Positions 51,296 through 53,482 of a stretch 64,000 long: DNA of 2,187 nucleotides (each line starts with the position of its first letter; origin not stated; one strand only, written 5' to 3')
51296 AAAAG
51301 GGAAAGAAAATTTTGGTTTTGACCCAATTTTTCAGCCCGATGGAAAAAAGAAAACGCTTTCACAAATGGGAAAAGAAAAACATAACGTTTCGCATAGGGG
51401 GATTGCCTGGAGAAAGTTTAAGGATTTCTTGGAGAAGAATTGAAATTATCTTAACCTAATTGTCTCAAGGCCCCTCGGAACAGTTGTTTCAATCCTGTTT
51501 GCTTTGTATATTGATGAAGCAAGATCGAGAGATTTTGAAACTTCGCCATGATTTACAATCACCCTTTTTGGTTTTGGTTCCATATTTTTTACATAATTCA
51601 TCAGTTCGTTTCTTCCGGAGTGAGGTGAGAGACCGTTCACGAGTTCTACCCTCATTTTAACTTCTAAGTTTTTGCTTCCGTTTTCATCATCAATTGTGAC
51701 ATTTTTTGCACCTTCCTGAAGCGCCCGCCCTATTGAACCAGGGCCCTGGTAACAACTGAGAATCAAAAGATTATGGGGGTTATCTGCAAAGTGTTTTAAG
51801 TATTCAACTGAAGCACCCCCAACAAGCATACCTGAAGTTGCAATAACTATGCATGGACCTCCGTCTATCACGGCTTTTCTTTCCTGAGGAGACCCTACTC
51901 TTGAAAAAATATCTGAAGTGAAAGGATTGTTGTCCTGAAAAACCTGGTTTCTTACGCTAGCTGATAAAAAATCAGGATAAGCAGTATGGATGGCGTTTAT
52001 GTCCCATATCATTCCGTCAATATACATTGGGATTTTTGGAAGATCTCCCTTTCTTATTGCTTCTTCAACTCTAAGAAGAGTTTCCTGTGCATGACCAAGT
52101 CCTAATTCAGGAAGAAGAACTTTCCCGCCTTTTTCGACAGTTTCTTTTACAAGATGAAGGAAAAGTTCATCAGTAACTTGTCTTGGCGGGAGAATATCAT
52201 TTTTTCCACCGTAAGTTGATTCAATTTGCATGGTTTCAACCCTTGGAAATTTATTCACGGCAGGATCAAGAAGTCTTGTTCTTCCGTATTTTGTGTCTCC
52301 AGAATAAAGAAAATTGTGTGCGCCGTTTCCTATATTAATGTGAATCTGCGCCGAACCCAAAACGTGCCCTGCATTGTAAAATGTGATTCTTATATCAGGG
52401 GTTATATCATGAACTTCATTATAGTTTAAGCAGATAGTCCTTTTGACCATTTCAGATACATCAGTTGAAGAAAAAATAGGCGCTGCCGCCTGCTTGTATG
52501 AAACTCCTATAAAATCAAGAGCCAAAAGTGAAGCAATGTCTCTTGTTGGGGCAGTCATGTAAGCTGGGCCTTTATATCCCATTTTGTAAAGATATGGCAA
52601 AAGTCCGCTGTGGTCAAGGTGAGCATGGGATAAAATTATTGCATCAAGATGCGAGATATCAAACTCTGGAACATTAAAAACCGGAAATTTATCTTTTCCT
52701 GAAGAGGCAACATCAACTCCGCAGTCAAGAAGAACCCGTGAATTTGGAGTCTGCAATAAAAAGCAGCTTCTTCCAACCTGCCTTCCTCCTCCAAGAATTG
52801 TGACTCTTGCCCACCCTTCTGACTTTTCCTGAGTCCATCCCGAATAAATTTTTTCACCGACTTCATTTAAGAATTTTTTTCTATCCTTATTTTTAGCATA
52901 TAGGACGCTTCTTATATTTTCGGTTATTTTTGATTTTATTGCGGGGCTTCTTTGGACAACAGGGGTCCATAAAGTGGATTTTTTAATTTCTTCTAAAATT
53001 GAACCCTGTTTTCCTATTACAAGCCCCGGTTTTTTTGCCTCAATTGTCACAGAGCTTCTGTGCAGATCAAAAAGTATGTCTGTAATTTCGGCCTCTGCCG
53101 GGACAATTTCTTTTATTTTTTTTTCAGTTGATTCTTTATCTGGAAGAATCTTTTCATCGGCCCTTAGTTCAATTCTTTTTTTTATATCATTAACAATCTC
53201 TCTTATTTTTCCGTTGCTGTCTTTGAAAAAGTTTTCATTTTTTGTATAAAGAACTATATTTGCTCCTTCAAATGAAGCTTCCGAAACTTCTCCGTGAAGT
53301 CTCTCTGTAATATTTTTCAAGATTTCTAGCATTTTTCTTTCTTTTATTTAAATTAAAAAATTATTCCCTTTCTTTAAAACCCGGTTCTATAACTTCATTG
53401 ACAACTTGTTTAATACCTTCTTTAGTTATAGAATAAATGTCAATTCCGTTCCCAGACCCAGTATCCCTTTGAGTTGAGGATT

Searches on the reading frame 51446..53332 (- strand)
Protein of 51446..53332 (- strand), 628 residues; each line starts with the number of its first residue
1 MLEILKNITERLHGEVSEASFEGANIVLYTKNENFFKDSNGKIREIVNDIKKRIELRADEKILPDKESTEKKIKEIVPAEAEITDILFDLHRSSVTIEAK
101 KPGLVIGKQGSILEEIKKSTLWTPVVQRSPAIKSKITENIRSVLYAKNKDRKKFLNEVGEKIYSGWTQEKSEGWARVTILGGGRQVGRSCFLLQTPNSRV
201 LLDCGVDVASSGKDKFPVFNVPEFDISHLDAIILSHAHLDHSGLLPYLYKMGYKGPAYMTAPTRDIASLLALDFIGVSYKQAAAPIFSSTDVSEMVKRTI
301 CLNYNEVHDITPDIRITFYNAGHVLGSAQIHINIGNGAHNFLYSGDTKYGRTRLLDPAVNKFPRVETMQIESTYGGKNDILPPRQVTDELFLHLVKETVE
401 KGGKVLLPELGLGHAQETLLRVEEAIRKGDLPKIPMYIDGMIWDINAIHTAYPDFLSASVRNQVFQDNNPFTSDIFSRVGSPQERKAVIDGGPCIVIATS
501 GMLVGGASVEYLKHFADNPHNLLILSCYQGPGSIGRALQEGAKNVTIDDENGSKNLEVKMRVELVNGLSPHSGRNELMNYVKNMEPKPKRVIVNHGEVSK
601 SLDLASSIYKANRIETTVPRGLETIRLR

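Call 16: find_encoding_contigs(protein=window:51446-53332:-, flank=10000, max_places=6)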
Protein window:51446-53332:- (628 aa): 21 contigs read that carry it; 4 places shown.
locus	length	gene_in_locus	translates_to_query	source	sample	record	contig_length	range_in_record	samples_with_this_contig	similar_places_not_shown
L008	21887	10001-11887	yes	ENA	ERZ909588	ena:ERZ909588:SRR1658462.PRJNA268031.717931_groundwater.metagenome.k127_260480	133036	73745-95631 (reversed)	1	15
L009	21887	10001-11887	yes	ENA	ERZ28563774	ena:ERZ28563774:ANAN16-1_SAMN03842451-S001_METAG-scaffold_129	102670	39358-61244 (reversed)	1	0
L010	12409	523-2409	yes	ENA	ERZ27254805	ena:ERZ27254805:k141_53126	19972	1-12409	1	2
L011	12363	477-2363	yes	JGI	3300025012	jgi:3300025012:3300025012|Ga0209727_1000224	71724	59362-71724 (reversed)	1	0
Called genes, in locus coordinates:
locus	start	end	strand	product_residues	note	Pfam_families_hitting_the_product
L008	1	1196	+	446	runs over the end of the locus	PF00753:Lactamase_B, PF12706:Lactamase_B_2, PF22505:RNase_J_b_CASP, PF07521:RMMBL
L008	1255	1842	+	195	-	-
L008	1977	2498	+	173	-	PF05175:MTS, PF13489:Methyltransf_23 (weak), PF10354:BMT5-like (weak), PF13847:Methyltransf_31 (faint), PF08241:Methyltransf_11 (faint), PF13649:Methyltransf_25 (faint), PF07669:Eco57I (faint)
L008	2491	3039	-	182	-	PF00561:Abhydrolase_1 (faint), PF06821:Ser_hydrolase, PF12697:Abhydrolase_6 (weak)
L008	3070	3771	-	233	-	PF00970:FAD_binding_6, PF00175:NAD_binding_1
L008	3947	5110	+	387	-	PF00149:Metallophos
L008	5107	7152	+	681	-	PF02463:SMC_N (weak), PF13476:AAA_23, PF13558:SbcC_Walker_B (faint)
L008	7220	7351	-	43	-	-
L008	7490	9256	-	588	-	PF08439:Peptidase_M3_N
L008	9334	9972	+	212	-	PF00227:Proteasome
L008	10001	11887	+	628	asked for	PF17214:KH_TffA, PF00753:Lactamase_B, PF16661:Lactamase_B_6, PF23023:Anti-Pycsar_Apyc1 (weak), PF12706:Lactamase_B_2, PF10996:Beta-Casp, PF07521:RMMBL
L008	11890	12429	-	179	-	PF01725:Ham1p_like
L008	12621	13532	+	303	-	PF06550:SPP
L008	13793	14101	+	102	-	-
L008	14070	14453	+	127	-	-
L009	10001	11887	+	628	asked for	PF17214:KH_TffA, PF00753:Lactamase_B, PF16661:Lactamase_B_6, PF23023:Anti-Pycsar_Apyc1 (weak), PF12706:Lactamase_B_2, PF10996:Beta-Casp, PF07521:RMMBL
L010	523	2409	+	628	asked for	PF17214:KH_TffA, PF00753:Lactamase_B, PF16661:Lactamase_B_6, PF23023:Anti-Pycsar_Apyc1 (weak), PF12706:Lactamase_B_2, PF10996:Beta-Casp, PF07521:RMMBL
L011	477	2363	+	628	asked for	PF17214:KH_TffA, PF00753:Lactamase_B, PF16661:Lactamase_B_6, PF23023:Anti-Pycsar_Apyc1 (weak), PF12706:Lactamase_B_2, PF10996:Beta-Casp, PF07521:RMMBL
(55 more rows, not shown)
